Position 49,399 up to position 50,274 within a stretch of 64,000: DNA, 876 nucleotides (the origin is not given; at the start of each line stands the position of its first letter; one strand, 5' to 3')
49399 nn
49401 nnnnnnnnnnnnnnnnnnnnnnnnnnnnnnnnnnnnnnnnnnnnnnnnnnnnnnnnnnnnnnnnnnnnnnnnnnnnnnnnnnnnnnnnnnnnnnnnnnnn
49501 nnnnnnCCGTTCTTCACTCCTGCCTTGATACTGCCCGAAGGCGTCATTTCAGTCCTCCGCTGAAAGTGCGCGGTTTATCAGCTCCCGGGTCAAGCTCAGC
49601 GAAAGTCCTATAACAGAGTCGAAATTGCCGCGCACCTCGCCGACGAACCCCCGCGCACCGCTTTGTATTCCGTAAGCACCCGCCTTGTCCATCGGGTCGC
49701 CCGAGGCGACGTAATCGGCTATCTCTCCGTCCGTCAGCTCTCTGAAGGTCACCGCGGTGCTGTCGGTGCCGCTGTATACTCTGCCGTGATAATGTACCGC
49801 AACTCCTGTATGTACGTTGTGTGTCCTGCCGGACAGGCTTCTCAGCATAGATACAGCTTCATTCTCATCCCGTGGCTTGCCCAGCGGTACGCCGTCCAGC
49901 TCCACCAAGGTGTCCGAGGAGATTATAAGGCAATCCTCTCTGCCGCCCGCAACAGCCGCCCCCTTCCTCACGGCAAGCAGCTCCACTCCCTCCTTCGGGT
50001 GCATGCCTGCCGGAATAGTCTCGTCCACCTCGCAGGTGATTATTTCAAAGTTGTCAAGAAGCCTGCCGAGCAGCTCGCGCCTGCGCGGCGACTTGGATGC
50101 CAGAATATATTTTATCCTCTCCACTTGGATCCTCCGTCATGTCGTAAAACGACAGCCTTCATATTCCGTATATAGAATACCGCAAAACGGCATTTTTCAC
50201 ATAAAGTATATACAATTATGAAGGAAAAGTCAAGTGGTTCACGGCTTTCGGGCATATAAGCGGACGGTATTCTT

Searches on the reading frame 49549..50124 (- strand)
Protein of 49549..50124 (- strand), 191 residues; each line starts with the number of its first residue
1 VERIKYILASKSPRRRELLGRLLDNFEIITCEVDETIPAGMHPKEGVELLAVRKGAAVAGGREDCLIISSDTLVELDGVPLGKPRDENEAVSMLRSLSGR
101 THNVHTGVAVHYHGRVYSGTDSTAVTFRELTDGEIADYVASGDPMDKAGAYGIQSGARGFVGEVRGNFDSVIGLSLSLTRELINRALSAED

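Call 47: search_protein_families(library=ncbifam, proteins=[window:49549-50124:-], max_evalue=1e-10)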
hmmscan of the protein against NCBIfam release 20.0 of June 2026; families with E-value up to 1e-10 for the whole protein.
window:49549-50124:- (191 aa): 14 families
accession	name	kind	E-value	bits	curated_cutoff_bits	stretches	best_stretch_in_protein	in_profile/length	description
NF000867.0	PRK00078.1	equivalog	9.5e-45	152.6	249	1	5-181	2-183/192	Maf-like protein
TIGR00172.1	maf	subfamily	1.9e-43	148.1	117.15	1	6-182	5-183/185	Maf family nucleotide pyrophosphatase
NF010948.0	PRK14368.1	equivalog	1e-42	145.7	291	1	3-182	4-185/193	Maf-like protein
NF010941.0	PRK14361.1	equivalog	1.2e-42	145.7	272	1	5-186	7-187/194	Maf-like protein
NF010943.0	PRK14363.1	equivalog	1.8e-42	145.2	273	1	5-178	2-175/204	Maf-like protein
NF010945.0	PRK14365.1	equivalog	2.3e-40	138.3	273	1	5-178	3-179/197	Maf-like protein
NF003403.0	PRK04694.1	equivalog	2.9e-36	125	300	1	7-183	3-184/190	Maf-like protein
NF010942.0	PRK14362.1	equivalog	3.9e-36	124.3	290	1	4-186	12-199/210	Maf-like protein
NF010944.0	PRK14364.1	equivalog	2.4e-35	121.7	311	1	8-185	1-178/181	Maf-like protein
NF010947.0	PRK14367.1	equivalog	4.4e-32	110.9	315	1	7-179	5-184/202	Maf-like protein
NF002401.0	PRK01441.1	equivalog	9.4e-28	97.2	317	1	3-183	4-192/207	Maf-like protein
NF010946.0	PRK14366.1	equivalog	2.4e-26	92.4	284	1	6-185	7-188/195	Maf-like protein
NF003141.0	PRK04056.1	equivalog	3.8e-18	65.8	161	1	7-178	3-175/181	septum formation inhibitor Maf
NF002690.0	PRK02478.1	equivalog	1.7e-17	63.6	269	1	4-178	3-187/199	Maf-like protein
